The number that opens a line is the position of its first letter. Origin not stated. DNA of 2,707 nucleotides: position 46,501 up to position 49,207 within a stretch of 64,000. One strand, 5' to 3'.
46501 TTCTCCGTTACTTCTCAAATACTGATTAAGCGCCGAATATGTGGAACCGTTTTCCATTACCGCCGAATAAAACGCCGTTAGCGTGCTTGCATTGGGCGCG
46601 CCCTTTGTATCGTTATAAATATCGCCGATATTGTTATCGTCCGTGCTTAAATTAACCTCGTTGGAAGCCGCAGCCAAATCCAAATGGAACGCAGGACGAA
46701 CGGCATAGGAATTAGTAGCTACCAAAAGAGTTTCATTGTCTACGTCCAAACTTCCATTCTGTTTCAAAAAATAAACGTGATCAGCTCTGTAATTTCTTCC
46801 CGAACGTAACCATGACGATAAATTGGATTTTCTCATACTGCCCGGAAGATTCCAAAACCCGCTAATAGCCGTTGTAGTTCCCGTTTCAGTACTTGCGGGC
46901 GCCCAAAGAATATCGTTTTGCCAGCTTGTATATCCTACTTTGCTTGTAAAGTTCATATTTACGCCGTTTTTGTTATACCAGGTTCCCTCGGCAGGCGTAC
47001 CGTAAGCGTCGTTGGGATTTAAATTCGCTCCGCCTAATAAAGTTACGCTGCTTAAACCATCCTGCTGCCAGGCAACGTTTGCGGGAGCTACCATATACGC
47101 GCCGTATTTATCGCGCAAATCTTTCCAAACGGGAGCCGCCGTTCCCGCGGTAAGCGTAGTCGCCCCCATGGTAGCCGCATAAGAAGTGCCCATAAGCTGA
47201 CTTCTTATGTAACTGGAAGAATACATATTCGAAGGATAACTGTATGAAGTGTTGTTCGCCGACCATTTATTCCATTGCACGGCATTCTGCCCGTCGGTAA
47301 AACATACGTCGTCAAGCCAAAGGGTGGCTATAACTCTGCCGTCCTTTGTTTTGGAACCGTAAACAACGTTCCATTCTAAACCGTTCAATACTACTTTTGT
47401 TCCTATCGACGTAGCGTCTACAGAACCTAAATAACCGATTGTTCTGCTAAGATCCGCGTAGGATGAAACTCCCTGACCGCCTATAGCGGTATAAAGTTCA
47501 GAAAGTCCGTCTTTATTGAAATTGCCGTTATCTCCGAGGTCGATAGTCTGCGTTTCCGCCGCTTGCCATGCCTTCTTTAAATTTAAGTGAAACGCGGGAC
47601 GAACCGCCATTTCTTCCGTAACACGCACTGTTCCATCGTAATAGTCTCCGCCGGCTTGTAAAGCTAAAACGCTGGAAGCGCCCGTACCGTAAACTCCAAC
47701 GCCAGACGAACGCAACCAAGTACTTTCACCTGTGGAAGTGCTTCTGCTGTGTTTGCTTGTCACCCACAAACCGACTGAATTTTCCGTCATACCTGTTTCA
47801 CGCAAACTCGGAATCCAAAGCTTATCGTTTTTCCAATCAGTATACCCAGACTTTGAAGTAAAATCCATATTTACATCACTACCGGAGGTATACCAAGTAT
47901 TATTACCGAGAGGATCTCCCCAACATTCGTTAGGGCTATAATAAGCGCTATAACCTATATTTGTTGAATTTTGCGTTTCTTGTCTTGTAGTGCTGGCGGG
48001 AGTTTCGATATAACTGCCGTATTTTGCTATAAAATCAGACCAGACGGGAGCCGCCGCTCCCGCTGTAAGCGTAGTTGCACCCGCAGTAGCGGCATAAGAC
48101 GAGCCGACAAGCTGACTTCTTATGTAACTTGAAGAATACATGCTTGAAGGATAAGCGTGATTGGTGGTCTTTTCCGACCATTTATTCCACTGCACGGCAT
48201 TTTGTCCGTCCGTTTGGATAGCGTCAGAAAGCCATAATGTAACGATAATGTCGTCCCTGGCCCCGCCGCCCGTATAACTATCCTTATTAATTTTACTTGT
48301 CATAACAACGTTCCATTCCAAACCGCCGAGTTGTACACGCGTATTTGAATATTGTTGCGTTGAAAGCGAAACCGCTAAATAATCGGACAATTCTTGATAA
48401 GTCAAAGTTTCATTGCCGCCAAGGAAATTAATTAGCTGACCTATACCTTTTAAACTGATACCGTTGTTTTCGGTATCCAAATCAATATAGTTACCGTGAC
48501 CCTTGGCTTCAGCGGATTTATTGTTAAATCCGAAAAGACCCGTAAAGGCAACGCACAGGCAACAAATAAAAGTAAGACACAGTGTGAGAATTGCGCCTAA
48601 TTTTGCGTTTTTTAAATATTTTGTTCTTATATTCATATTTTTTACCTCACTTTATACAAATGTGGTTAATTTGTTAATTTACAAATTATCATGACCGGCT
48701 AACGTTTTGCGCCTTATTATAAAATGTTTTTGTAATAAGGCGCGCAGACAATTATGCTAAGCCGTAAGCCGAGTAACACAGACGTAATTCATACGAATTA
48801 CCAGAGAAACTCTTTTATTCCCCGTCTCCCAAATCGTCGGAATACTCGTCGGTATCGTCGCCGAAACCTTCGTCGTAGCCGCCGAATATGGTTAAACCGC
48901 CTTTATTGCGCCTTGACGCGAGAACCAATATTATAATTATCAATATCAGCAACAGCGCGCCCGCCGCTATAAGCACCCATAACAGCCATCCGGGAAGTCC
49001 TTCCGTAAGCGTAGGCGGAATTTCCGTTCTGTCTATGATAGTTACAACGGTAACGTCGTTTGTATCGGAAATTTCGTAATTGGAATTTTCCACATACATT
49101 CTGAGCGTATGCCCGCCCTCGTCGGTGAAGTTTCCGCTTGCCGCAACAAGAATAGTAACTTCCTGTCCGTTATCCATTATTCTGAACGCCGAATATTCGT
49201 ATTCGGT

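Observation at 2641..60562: Four paralogous giant surface-protein genes occupy two thirds of the window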

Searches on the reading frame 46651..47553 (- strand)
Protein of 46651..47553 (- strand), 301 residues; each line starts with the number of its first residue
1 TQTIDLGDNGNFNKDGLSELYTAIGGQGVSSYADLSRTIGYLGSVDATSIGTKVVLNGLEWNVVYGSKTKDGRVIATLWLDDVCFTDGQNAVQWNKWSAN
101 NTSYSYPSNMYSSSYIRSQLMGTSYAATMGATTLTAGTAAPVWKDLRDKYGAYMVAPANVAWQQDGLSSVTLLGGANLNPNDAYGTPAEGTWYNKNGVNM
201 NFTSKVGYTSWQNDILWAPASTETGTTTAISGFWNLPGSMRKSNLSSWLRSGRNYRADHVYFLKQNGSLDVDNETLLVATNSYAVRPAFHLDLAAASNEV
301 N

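Call 40: search_solved_structures(query=A5, max_evalue=1)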
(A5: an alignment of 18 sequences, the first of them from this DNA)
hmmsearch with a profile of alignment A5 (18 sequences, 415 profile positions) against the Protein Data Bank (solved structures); distinct sequences matched with E-value up to 1: 2.
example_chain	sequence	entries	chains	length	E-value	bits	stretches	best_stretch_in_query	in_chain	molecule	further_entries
7acz_A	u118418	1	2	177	0.021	17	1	27-92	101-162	SLPL deltaD2 (LMW SLP D2 truncation),SLPL deltaD2 (LMW SLP D2 truncation)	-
8bby_A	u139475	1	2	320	0.051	15.7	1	27-92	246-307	S-layer protein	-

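Call 48: predict_structure(alignment_id=A5)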
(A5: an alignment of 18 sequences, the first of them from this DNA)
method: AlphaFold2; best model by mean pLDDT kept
length: 301 residues; sequences in the alignment: 18
mean_pLDDT: 91.8   pTM: 0.91
mean pLDDT of the five models: 91.8, 90.4, 89.7, 89.0, 86.7
residues with pLDDT >= 90: 230; 70-90: 56; 50-70: 15; < 50: 0
segments of 3 or more residues with pLDDT < 50: none
pLDDT, mean of each block of 10 residues (from residue 1): 86 95 94 96 92 95 97 97 96 97 96 98 98 98 98 97 71 70 78 88 92 96 84 90 96 92 91 82 98 96 82
secondary structure, 60 per line:
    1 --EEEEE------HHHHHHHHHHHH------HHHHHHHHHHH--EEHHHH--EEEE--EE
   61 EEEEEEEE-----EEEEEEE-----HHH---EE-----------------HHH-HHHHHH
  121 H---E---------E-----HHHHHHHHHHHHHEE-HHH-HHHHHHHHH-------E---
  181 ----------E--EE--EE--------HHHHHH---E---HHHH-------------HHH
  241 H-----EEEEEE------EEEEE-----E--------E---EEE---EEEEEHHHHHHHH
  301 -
elements in order: E3-7 H14-25 H32-42 H47-50 E53-56 E59-68 E74-80 H115-121 H141-153 H161-169 H208-213 H221-224 H238-241 E247-252 E259-263 E282-284 E288-292 H293-300
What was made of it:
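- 45715..48504 (-): C heads 1-3 (DUF6273, C-type-lectin-like). Head 2 was modelled. AF2 pLDDT 91.8 (call 48).
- The AF2 model has pLDDT 91.8 and pTM 0.91 (call 48).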

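Call 53: fold_search(model_id=the predicted structure, library=pdb)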
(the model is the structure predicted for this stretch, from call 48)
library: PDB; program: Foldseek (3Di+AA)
matches with E <= 10: 121; with E <= 0.001: 1
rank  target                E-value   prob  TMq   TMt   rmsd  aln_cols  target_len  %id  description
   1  9qa6                  4.2e-05  1.00  0.38  0.15  10.2       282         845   16  Cryo-EM structure of Thomasclavelia ramosa IgA peptidase (IgAse) active site mutant (S32-N876) (released 2025-06-25)
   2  3lrk_A                1.2e+00  0.02  0.08  0.06  11.2       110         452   14  Structure of alfa-galactosidase (MEL1) from Saccharomyces cerevisiae (released 2010-06-30)
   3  1j6v                  1.3e+00  0.02  0.08  0.14  10.8        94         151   16  CRYSTAL STRUCTURE OF D. RADIODURANS LUXS, C2 (released 2001-06-08)
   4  1uas                  1.3e+00  0.02  0.09  0.08  11.8       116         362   16  Crystal structure of rice alpha-galactosidase (released 2003-07-01)
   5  1inn_B                1.8e+00  0.01  0.08  0.14  10.8        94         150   16  CRYSTAL STRUCTURE OF D. RADIODURANS LUXS, P21 (released 2001-06-08)
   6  3lrm_A                1.9e+00  0.01  0.08  0.06  12.1       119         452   12  Structure of alfa-galactosidase from Saccharomyces cerevisiae with raffinose (released 2010-06-30)
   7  1bv4_B                2.2e+00  0.06  0.10  0.24   4.5        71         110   11  APO-MANNOSE-BINDING PROTEIN-C (released 1999-01-13)
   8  1ktb_A                2.2e+00  0.01  0.10  0.08  15.5       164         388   10  The Structure of alpha-N-Acetylgalactosaminidase (released 2002-03-15)
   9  1vh2                  2.8e+00  0.01  0.08  0.14  10.8        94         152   14  Crystal structure of a autoinducer-2 synthesis protein (released 2003-12-30)
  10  1vgx_A                3.0e+00  0.01  0.08  0.14  10.8        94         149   16  Crystal structure of a autoinducer-2 synthesis protein (released 2003-11-25)
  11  6roh_C                3.0e+00  0.01  0.07  0.07  10.0        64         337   12  Cryo-EM structure of the autoinhibited Drs2p-Cdc50p (released 2019-07-03)
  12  4bb7_A                3.2e+00  0.01  0.06  0.07  11.4        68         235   16  Crystal structure of the yeast Rsc2 BAH domain (released 2013-08-14)
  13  8aq4                  3.2e+00  0.01  0.07  0.04   8.3        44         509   14  In surfo structure of the membrane integral lipoprotein N-acyltransferase Lnt from E. coli in complex with TITC and lyso (released 2023-07-12)
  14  7cce_A                3.4e+00  0.03  0.09  0.16  10.7        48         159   12  crystal structure of Arabidopsis AIPP3 BAH domain in complex with an H3K27me3 peptide (released 2020-12-16)
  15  4lpc_B                3.4e+00  0.02  0.09  0.05  10.1        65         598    9  Crystal Structure of E.Coli Branching Enzyme in complex with maltoheptaose (released 2015-04-01)
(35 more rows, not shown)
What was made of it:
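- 45715..48504 (-): Foldseek hit 9qa6, E = 4e-5 (call 53).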

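Call 91: search_protein_families(library=pfam, alignment_id=A5, max_evalue=0.01)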
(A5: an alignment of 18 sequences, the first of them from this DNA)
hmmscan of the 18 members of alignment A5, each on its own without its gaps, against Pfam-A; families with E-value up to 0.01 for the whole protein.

A. member 1, seq(301 aa): 0 families

B. families by the number of members that match (of 18 scanned): 4 families
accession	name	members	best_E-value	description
PF19789.6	DUF6273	12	1.8e-10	Domain of unknown function (DUF6273)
PF13624.11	SurA_N_3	1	0.0019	SurA-like N-terminal domain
PF13786.12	DUF4179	1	0.0025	Domain of unknown function (DUF4179)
PF18887.5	MBG_3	1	0.0037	MBG domain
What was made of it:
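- On DUF6273 (PF19789): However, 12 of the 18 aligned head sequences (six window heads plus 12 homologs) match DUF6273, best E = 1.8e-10 (call 91).
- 12 of the 18 aligned head sequences (six window heads, 12 homologs) hit Pfam DUF6273 (call 91).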

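Call 92: fold_search(model_id=the predicted structure, library=viral)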
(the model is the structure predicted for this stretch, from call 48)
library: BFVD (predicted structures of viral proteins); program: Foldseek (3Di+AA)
matches with E <= 10: 246; with E <= 0.001: 13
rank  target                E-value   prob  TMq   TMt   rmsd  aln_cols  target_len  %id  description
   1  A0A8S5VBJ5            1.7e-05  1.00  0.38  0.43   9.4       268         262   15  ATP-binding sugar transporter [Myoviridae sp. ctbEa13]
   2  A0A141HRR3            2.5e-05  1.00  0.34  0.09  11.8       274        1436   13  (no name in the UniProt tables at hand)
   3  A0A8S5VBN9            3.3e-05  1.00  0.40  0.37   8.7       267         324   14  DUF6273 domain-containing protein [Myoviridae sp. ctbEa13]
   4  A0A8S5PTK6            4.0e-05  1.00  0.39  0.27   8.7       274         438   11  Uncharacterized protein [Myoviridae sp. ctzS633]
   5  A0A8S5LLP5            5.1e-05  1.00  0.37  0.17   7.0       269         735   15  Interferon alpha/beta receptor 1, Interferon I interferon signaling complex [Siphoviridae sp. ctvok7]
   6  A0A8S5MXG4            6.2e-05  1.00  0.41  0.21   9.1       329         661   14  DUF6273 domain-containing protein [Siphoviridae sp. ct91l7]
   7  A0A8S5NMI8            1.7e-04  1.00  0.36  0.41   8.1       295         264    9  Retinoblastoma-binding protein-like protein [Siphoviridae sp. ctGMq5]
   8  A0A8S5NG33            2.3e-04  1.00  0.40  0.27   5.8       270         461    8  Receptor Binding Protein [Siphoviridae sp. ctHEr2]
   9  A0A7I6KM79            2.9e-04  0.94  0.32  0.35  10.8       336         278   10  (no name in the UniProt tables at hand)
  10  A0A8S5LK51            4.3e-04  1.00  0.37  0.30   8.8       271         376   17  DUF6273 domain-containing protein [Siphoviridae sp. ctnhN1]
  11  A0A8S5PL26            4.6e-04  1.00  0.41  0.26   7.8       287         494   13  DUF6273 domain-containing protein [Siphoviridae sp. ctOSJ35]
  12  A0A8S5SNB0            8.8e-04  1.00  0.35  0.62   8.1       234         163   11  DUF6273 domain-containing protein [Siphoviridae sp. ctCb814]
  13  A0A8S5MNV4            1.0e-03  1.00  0.34  0.47   6.0       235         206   11  DUF6273 domain-containing protein [Myoviridae sp. ctI7W9]
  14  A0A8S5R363            1.4e-03  0.91  0.29  0.43  11.7       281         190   10  DUF6273 domain-containing protein [Siphoviridae sp. ct6d71]
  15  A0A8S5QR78            2.3e-03  0.87  0.31  0.34  11.6       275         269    9  Uncharacterized protein [Siphoviridae sp. ctE6L85]
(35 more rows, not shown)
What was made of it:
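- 45715..48504 (-): Phage DUF6273 and receptor-binding proteins, E = 1.7e-5 to 1e-3 (13 hits; call 92).
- On Fibrillar adhesin (class): The heads are DUF6273 C-type-lectin-like domains (calls 48, 53, 91, 92).
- On DUF6273 (PF19789): The model matches the 9qa6 N-terminal domain and phage DUF6273 proteins (calls 53, 92).
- Closest known: Phage DUF6273 receptor-binding proteins. Same: They place the same lectin-like domain at the tip of a chain of Ig-like domains (call 92).
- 13 BFVD matches at E <= 1e-3 are mainly phage DUF6273 proteins; one is labelled receptor-binding protein (call 92). Lectin-like heads that phages use as receptor-binding domains argue for specific recognition (calls 53, 92).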

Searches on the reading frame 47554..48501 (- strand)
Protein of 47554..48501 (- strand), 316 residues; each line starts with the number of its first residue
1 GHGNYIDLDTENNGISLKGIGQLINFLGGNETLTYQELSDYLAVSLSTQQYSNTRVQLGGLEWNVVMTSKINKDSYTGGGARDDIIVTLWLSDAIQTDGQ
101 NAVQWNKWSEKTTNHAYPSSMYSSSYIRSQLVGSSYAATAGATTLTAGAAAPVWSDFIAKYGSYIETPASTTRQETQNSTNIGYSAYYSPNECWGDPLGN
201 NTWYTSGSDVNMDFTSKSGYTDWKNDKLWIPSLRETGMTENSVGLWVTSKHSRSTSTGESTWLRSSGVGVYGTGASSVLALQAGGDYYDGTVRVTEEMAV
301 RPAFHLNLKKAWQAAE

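Call 20: find_homologous_proteins(query=A1, max_evalue=0.001)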
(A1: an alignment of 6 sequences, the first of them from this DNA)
Query A1 (6 sequences) (316 aa, profile of the alignment): 13 proteins with E <= 0.001 among 8000 candidates.
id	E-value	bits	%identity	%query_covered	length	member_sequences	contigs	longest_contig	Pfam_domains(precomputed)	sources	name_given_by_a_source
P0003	1.7e-74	269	39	96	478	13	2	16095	PF19789.7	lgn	-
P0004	3.9e-63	232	39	95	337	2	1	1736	-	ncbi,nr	ncbi:MAG: hypothetical protein K2N68_01240, partial [Clostridia bacterium]|nr:hypothetical protein [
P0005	9.1e-62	227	37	82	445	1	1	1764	-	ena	-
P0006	4.2e-53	199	33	98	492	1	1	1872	-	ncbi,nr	ncbi:MAG: hypothetical protein K2I79_04075, partial [Clostridia bacterium]|nr:hypothetical protein [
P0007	8.9e-51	191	38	72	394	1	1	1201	-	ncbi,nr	ncbi:MAG: hypothetical protein K2I79_01570, partial [Clostridia bacterium]|nr:hypothetical protein [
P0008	4.5e-49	185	33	83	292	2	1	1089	-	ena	-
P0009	1.5e-46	177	27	95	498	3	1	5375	-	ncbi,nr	ncbi:MAG: hypothetical protein K2J89_00030, partial [Clostridia bacterium]|nr:hypothetical protein [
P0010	2.8e-45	173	33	83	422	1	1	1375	-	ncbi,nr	ncbi:MAG: hypothetical protein K2H36_06880, partial [Clostridia bacterium]|nr:hypothetical protein [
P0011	1.5e-43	167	32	81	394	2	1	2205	PF19789.7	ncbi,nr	ncbi:MAG: hypothetical protein K2H36_00730, partial [Clostridia bacterium]|nr:hypothetical protein [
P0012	3.8e-38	149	30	93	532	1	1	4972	PF19789.7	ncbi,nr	ncbi:MAG: hypothetical protein K2O35_01140, partial [Clostridia bacterium]|nr:hypothetical protein [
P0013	7.1e-37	145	31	68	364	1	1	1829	-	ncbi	-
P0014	1.3e-32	131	27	74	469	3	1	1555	PF19789.7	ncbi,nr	ncbi:MAG: hypothetical protein K2N53_07115, partial [Clostridia bacterium]|nr:hypothetical protein [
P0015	6.1e-17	80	45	16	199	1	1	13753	-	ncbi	-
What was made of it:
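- On DUF6273 (PF19789): Four homologs carry a precomputed PF19789 hit (call 20).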

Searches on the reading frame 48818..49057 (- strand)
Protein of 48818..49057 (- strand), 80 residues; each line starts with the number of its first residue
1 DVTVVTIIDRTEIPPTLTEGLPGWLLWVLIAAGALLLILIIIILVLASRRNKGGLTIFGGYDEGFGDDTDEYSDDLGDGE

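Call 88: search_protein_families(library=ncbifam, proteins=[window:48818-49057:-], max_evalue=10)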
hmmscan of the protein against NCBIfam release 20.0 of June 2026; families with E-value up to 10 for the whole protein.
seq(80 aa): 5 families
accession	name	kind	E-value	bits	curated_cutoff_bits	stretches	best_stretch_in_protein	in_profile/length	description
NF041738.1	GG_III-CTERM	domain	4.5e-05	23.2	22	1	27-50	1-24/28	GGIII-like transmembrane region-containing protein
NF051874.1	PVV_CTERM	equivalog_domain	0.0067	16.2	27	1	29-51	11-33/38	PVV-CTERM domain-containing choice-of-anchor G protein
NF033218.1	anchor_AmaP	equivalog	0.022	14.6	55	1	24-54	45-77/166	alkaline shock response membrane anchor protein AmaP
NF058582.1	Microco_LAVTG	domain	0.47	10.6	27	1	25-50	9-33/34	LAVTG motif-containing sortase-dependent surface protein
NF033506.0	PACE-CTERM-PROT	exception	1.2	7.7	110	1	23-49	600-626/627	putative S-layer protein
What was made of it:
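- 48905..49000 (-): D C-terminal TM helix, followed by SRRNK and an acidic tail. Scanned alone, the tail reaches NCBIfam GG_III-CTERM at 23.2 bits against a cut-off of 22 (call 88).
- Tried and rejected: GG_III-CTERM sorting signal: the score is marginal only (call 88).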
